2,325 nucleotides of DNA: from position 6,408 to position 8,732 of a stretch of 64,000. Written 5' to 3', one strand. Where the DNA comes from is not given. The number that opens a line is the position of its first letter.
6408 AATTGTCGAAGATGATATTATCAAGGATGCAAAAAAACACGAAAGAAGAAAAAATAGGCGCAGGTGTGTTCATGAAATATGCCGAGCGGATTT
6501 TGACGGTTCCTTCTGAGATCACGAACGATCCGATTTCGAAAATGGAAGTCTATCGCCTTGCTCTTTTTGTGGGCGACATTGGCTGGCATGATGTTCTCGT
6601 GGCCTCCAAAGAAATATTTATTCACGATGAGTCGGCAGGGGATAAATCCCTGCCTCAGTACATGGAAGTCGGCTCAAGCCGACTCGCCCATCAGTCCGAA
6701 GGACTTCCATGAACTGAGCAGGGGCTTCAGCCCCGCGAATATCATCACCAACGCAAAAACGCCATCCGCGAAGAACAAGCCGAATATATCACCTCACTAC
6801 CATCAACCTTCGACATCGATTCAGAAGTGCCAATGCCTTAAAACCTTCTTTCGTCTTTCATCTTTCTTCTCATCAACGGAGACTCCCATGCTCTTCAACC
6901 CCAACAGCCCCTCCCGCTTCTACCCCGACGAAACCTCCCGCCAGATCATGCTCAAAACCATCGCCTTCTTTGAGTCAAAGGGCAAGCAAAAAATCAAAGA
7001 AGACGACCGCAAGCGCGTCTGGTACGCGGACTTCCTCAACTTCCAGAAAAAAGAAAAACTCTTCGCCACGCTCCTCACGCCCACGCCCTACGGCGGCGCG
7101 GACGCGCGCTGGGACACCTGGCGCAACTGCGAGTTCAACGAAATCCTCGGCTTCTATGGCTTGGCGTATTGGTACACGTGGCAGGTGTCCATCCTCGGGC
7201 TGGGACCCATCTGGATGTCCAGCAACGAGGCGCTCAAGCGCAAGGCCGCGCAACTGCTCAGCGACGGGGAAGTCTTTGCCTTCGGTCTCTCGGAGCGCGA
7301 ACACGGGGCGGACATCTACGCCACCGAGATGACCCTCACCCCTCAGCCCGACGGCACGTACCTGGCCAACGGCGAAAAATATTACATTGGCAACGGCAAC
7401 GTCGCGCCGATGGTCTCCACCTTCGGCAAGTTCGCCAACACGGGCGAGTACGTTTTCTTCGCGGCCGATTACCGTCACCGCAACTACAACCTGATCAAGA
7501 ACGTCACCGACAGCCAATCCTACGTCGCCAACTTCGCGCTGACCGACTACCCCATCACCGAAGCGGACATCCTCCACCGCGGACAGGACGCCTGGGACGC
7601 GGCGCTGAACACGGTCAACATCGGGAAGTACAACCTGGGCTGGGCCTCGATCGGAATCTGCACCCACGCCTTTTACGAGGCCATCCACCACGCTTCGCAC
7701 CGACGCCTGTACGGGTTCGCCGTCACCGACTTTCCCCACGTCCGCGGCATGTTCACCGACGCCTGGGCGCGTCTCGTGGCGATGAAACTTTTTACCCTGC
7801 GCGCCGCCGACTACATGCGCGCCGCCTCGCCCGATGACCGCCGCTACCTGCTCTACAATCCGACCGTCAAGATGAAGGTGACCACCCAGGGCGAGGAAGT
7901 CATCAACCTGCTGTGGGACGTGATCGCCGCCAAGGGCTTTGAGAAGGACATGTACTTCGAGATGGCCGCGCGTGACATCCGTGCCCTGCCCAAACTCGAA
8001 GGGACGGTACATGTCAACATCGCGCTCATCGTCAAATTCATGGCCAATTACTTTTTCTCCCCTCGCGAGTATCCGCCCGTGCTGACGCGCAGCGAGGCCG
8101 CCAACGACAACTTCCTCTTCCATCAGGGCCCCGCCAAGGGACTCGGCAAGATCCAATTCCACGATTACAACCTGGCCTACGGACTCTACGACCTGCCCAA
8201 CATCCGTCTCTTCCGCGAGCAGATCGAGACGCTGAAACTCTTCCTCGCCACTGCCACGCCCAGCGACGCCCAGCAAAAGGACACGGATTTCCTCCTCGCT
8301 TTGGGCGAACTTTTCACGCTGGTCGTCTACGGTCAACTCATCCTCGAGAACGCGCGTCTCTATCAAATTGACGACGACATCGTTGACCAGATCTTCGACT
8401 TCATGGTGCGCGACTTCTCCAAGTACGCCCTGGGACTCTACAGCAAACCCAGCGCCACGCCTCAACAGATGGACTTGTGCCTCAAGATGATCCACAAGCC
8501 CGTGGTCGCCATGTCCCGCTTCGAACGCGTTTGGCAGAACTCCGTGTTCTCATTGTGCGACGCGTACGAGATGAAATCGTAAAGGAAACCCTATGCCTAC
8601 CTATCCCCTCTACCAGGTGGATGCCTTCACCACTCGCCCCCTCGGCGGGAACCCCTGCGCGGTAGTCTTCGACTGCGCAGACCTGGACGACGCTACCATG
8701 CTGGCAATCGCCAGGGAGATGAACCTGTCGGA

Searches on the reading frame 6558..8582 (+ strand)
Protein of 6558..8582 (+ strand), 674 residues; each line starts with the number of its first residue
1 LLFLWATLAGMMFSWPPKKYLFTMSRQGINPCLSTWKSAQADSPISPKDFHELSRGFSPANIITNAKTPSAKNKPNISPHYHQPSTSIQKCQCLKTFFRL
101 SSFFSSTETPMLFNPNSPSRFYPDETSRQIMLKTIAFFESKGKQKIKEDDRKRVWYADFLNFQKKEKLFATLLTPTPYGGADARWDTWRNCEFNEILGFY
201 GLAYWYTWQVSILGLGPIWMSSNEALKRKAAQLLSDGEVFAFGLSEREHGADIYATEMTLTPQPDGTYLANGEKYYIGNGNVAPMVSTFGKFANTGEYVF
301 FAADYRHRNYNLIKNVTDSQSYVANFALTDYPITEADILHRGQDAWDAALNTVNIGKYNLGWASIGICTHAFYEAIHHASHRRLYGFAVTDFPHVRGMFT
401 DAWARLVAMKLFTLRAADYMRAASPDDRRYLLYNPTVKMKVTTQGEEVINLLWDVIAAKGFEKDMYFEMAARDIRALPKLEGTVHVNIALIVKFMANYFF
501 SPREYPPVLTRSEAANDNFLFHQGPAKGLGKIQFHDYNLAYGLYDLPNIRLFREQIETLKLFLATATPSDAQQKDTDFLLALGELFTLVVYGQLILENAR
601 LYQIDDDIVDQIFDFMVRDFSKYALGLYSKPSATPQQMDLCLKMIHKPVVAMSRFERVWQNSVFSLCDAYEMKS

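Call 45: search_protein_families(library=pfam, proteins=[window:6558-8582:+], max_evalue=0.0001)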
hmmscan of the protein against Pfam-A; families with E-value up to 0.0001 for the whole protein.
window:6558-8582:+ (674 aa): 2 families
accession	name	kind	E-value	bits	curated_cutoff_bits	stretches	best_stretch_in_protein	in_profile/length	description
PF00441.29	Acyl-CoA_dh_1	-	2.7e-18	67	22.4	1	346-494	4-148/150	Acyl-CoA dehydrogenase, C-terminal domain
PF02770.24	Acyl-CoA_dh_M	-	1.9e-05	25.2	33.3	1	241-291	1-51/97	Acyl-CoA dehydrogenase, middle domain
